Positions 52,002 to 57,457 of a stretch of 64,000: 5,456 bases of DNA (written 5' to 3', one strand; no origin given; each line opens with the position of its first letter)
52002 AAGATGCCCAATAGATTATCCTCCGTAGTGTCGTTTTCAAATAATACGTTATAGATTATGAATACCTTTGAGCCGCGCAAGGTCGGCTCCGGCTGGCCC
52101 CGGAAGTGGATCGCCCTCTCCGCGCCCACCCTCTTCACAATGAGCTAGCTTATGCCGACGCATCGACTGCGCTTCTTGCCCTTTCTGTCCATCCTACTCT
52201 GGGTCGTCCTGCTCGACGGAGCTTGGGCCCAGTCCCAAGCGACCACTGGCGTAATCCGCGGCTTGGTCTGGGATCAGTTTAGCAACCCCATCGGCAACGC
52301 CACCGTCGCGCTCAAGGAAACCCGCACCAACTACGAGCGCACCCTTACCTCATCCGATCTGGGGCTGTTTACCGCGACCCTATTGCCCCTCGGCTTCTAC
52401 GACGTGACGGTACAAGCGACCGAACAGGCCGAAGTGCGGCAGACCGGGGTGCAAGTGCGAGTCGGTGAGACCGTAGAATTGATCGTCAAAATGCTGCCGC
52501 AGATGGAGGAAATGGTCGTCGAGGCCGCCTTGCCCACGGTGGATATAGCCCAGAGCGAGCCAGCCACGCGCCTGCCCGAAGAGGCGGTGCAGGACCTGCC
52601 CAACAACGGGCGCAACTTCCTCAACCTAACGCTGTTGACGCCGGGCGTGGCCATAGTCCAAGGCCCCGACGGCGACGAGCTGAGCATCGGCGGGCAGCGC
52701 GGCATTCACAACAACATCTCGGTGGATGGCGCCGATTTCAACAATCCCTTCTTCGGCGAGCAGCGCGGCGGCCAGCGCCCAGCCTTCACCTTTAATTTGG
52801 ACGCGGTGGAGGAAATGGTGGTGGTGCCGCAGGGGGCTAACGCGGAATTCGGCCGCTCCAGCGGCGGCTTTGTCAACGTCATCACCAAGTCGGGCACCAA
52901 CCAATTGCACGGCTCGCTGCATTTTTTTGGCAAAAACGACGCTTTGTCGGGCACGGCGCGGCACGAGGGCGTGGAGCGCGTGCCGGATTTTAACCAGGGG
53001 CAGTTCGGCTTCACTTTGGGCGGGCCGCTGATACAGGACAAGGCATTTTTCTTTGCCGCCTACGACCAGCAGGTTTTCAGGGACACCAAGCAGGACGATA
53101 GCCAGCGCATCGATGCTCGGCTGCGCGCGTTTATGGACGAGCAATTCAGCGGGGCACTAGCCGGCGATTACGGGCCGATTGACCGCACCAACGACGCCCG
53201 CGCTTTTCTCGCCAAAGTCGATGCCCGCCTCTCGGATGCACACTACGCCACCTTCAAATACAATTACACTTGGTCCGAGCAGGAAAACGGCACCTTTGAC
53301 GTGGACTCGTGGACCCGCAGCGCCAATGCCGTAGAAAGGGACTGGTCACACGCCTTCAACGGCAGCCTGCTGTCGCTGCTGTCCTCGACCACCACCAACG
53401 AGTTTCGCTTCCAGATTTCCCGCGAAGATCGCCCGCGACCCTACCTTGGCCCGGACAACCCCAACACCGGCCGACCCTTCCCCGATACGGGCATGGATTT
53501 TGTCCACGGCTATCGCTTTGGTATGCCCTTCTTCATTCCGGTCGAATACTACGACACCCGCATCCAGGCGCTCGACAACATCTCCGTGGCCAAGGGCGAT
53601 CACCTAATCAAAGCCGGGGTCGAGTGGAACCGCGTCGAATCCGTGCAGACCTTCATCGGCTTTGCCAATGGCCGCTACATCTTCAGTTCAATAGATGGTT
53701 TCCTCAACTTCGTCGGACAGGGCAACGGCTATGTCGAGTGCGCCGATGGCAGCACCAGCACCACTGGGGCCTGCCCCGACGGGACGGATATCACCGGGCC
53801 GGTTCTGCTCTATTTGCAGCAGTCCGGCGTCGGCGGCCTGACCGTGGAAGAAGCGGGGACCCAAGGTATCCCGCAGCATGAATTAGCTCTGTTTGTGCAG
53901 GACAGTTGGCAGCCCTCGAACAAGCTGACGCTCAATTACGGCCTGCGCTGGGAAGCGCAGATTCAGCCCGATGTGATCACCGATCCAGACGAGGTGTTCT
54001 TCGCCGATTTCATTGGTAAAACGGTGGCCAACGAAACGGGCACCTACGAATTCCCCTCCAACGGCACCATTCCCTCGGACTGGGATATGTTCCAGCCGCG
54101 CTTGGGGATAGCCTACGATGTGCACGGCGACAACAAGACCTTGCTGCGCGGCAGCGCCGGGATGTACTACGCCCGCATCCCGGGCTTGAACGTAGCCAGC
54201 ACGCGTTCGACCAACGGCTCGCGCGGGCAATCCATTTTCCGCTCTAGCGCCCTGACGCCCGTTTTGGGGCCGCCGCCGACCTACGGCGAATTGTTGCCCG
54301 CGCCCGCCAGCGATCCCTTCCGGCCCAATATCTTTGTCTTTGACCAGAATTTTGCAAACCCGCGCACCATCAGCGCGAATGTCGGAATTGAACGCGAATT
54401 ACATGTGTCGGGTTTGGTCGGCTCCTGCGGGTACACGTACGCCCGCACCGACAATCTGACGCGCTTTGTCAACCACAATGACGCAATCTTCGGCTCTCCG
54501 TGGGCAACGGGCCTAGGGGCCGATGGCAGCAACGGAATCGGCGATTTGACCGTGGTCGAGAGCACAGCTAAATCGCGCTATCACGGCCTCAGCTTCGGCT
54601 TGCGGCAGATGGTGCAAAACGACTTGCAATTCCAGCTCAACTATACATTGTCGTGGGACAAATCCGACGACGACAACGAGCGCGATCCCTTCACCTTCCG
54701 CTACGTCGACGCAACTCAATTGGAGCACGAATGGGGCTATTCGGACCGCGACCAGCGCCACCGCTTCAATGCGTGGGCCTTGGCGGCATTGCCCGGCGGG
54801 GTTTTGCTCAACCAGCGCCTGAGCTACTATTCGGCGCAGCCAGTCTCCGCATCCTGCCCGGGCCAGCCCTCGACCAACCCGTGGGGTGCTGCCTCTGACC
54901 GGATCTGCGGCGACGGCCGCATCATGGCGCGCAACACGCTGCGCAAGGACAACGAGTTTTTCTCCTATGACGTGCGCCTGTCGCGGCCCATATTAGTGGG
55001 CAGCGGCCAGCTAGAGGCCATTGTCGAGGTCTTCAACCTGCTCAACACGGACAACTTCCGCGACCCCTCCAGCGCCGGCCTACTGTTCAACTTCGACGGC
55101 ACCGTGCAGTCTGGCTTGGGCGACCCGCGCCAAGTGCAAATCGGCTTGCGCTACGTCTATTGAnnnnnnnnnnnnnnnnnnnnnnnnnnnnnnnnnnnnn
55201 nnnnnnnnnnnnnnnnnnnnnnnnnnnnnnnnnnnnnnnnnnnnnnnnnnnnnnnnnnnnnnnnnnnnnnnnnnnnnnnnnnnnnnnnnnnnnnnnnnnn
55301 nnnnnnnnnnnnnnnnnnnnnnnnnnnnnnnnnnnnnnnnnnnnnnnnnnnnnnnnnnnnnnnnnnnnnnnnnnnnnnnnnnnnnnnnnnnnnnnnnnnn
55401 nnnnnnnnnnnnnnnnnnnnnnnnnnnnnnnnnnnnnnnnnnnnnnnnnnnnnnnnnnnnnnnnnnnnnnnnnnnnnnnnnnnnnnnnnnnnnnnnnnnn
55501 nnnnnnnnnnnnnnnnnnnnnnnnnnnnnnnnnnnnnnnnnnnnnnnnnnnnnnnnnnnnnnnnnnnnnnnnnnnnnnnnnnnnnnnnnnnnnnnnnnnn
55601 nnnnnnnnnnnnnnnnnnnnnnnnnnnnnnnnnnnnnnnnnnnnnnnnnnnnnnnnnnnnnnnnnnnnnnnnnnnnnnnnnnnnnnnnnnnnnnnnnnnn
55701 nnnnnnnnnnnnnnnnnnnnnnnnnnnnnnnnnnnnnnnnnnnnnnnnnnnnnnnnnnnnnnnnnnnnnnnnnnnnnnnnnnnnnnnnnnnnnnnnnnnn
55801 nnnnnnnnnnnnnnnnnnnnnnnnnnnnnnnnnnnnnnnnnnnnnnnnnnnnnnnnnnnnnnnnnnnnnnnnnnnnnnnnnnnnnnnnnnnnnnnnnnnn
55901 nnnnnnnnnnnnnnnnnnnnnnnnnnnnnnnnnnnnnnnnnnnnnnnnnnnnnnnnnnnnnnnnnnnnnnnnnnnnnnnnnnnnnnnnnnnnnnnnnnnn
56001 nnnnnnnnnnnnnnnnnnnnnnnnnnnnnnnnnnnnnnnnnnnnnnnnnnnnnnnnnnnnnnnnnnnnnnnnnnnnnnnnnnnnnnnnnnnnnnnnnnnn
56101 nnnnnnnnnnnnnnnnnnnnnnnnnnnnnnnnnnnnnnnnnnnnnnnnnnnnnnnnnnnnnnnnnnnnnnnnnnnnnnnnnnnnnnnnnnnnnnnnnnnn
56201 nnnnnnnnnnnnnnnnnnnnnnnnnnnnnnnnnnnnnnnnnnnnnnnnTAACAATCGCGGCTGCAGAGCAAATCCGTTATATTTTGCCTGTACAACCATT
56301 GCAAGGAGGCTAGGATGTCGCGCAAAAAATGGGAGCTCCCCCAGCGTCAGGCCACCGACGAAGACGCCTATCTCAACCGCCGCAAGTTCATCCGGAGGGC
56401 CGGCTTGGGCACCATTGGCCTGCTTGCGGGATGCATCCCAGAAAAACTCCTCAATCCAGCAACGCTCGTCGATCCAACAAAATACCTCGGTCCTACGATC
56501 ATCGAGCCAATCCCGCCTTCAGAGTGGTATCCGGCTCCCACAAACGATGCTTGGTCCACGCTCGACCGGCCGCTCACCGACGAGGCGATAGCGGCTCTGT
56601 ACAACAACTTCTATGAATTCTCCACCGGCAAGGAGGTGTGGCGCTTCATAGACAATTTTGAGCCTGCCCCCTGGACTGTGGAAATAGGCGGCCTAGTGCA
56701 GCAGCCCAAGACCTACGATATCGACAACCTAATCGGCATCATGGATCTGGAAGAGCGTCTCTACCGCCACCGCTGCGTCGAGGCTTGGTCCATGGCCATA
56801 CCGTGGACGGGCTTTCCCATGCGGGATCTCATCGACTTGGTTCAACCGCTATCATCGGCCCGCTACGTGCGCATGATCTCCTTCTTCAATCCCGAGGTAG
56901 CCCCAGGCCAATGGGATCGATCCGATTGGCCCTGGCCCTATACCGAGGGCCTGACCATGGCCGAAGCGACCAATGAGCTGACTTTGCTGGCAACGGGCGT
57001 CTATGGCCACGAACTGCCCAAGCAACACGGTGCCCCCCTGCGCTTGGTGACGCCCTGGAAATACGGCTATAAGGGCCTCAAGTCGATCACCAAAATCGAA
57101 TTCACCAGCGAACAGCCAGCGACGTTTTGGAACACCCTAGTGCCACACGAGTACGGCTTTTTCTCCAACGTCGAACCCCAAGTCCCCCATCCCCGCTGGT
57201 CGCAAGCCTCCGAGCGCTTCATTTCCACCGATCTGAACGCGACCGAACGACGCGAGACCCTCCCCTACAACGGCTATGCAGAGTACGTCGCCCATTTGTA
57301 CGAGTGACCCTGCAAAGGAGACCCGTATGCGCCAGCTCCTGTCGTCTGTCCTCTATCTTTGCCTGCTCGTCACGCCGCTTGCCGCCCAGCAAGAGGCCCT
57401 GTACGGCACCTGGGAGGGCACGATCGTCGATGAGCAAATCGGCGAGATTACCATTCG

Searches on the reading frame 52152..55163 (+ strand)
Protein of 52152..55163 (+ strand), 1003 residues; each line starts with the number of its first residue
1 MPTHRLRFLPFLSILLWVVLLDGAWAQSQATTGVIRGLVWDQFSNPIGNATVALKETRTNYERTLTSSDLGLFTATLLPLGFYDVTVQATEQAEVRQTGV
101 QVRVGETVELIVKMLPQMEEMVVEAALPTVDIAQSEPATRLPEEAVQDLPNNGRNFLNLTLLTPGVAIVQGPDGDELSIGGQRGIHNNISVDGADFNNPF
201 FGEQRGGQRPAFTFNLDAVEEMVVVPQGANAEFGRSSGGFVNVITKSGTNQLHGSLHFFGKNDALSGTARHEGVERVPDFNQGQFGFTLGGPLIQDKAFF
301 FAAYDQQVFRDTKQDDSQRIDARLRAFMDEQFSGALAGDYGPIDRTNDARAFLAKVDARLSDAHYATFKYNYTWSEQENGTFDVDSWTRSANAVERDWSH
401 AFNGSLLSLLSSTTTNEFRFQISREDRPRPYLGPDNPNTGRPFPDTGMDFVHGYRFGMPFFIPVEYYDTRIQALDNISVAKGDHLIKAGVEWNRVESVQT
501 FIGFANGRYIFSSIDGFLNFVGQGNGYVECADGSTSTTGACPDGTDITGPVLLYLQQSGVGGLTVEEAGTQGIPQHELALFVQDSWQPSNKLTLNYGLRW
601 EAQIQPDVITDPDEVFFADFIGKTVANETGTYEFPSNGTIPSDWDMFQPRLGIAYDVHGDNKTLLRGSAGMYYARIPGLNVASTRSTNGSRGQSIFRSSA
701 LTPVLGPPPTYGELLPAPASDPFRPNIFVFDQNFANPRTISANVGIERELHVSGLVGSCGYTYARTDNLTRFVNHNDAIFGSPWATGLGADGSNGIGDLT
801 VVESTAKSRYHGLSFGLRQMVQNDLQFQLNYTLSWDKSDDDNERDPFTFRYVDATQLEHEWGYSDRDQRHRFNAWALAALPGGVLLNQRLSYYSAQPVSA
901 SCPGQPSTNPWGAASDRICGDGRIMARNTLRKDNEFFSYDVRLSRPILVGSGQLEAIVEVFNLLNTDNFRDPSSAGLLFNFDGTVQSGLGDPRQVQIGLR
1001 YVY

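Call 7: search_protein_families(library=pfam, proteins=[window:52152-55163:+], max_evalue=0.001)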
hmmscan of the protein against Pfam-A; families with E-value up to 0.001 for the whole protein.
window:52152-55163:+ (1003 aa): 3 families
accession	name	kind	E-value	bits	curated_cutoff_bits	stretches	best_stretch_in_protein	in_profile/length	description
PF25183.1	OMP_b-brl_4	-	2.4e-85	288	30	3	345-883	150-680/838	Outer membrane beta barrel domain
PF13620.12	CarboxypepD_reg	-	3.1e-12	47.1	32.3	1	35-114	2-81/82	Carboxypeptidase regulatory-like domain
PF07715.20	Plug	-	0.00012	23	23.9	1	139-239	10-105/107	TonB-dependent Receptor Plug Domain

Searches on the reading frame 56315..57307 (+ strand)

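Call 61: search_protein_families(library=pfam, proteins=[window:56315-57307:+], max_evalue=0.001)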
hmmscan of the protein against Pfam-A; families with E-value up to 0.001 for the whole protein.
window:56315-57307:+ (330 aa): 1 family
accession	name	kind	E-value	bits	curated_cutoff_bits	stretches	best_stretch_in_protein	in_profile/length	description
PF00174.25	Oxidored_molyb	-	2.7e-31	108.9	24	1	115-272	7-169/169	Oxidoreductase molybdopterin binding domain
